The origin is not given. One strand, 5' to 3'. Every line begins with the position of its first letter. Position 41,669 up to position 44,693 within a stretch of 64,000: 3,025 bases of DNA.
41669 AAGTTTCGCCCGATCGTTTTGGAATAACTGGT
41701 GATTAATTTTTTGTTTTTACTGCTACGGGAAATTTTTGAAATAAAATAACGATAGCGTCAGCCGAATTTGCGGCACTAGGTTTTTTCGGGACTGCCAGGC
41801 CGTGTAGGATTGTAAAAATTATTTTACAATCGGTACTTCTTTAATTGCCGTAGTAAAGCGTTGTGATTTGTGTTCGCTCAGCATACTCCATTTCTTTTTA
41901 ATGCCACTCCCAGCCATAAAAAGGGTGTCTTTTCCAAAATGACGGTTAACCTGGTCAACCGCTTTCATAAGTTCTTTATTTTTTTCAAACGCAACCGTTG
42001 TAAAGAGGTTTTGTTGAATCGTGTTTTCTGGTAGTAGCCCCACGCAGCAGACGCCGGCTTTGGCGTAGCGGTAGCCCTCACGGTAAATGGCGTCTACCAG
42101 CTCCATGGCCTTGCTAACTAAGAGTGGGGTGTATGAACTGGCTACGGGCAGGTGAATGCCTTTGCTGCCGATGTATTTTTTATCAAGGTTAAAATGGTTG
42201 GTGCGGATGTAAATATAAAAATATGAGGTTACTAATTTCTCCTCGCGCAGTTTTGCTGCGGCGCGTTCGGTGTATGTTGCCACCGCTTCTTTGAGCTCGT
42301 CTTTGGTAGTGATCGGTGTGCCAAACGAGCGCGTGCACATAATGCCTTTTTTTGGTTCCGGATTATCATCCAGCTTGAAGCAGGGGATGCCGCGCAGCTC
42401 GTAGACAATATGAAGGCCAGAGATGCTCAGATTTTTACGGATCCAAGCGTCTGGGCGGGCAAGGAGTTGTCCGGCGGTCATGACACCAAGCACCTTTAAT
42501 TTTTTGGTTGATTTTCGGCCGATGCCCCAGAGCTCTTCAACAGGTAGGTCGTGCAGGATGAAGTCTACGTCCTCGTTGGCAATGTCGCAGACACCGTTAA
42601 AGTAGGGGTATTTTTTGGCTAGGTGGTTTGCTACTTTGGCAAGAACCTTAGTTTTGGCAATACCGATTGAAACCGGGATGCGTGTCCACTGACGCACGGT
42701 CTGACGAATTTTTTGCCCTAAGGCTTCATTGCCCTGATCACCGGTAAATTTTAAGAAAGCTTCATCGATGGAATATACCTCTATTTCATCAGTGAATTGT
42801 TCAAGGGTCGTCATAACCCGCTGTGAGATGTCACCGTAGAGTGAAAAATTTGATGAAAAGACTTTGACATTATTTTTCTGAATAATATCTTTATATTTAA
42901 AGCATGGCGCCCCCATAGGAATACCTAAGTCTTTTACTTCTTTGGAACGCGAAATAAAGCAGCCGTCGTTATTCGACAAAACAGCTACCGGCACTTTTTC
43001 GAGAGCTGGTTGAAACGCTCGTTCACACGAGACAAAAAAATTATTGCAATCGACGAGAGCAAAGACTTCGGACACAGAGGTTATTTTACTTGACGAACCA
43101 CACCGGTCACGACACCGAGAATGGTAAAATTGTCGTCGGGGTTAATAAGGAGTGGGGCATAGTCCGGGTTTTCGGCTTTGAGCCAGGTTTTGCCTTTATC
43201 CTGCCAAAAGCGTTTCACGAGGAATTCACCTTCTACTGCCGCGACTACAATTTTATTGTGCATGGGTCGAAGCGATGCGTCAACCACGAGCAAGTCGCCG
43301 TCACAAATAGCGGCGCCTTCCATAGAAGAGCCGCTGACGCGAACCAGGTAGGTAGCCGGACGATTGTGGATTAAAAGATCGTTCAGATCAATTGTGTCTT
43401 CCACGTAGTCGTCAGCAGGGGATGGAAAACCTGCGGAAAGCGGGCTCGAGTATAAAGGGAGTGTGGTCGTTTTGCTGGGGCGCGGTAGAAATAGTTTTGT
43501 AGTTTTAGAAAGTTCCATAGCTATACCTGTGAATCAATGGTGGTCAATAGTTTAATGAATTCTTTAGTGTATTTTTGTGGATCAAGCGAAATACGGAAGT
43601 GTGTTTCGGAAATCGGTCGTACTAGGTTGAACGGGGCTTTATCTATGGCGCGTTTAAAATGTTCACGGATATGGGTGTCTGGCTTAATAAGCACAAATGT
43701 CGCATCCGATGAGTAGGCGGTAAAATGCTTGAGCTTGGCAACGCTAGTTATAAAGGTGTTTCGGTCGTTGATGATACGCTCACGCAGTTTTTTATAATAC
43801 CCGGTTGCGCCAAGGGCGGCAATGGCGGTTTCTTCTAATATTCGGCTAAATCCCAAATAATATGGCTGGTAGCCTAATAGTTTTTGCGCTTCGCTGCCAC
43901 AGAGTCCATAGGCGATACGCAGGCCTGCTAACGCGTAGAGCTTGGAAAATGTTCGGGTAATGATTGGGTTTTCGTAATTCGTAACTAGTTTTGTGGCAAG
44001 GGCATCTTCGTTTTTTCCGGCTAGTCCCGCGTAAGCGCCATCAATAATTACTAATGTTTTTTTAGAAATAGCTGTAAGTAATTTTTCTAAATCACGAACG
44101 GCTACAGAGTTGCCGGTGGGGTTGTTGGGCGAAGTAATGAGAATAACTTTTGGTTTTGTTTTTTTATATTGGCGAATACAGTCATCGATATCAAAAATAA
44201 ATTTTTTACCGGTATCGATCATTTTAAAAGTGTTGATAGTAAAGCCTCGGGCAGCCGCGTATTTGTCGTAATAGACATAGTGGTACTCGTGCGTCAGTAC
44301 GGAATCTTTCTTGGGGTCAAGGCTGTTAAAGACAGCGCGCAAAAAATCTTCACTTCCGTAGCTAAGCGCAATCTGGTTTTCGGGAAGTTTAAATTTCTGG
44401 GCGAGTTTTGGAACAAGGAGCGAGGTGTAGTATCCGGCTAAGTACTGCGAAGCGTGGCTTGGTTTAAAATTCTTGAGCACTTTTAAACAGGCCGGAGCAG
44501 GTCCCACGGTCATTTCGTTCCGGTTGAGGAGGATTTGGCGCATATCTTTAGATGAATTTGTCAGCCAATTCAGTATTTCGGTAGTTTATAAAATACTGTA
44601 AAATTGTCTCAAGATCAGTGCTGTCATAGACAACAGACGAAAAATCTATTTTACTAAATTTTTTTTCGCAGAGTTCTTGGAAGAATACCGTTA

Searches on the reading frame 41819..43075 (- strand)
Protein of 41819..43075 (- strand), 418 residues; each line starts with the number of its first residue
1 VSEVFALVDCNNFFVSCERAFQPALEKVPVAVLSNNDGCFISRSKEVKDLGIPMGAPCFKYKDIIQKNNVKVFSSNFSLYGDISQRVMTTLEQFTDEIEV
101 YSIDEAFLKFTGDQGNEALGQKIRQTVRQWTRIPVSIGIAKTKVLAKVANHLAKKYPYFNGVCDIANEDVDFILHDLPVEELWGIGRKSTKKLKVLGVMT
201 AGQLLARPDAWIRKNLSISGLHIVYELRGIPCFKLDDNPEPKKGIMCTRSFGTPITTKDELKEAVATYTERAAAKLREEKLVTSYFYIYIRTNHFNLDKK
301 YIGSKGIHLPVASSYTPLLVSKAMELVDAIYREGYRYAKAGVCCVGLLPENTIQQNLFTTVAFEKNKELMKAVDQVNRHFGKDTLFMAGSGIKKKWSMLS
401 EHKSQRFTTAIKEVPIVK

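Call 85: search_protein_families(library=pfam, proteins=[window:41819-43075:-], max_evalue=0.00001)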
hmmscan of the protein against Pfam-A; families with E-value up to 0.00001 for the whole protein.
window:41819-43075:- (418 aa): 4 families
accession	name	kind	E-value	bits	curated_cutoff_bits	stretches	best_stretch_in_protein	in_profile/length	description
PF00817.25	IMS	-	1.2e-36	126.2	23.2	1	8-150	1-147/148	impB/mucB/samB family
PF11799.13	IMS_C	-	5.3e-20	72.3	20.7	1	242-357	1-109/109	impB/mucB/samB family C-terminal domain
PF13438.11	DUF4113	-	5.5e-18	65.2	24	1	368-417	2-51/51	Domain of unknown function (DUF4113)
PF11798.14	IMS_HHH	-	1.2e-06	28.8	24.4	1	169-198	3-32/32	IMS family HHH motif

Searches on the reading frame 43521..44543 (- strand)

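Call 85: search_protein_families(library=pfam, proteins=[window:43521-44543:-], max_evalue=0.00001)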
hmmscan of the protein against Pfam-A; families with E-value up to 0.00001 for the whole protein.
window:43521-44543:- (340 aa): 1 family
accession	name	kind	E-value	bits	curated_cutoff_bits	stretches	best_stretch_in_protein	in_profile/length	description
PF00155.27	Aminotran_1_2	-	1.3e-36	127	19.7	1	3-320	3-346/361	Aminotransferase class I and II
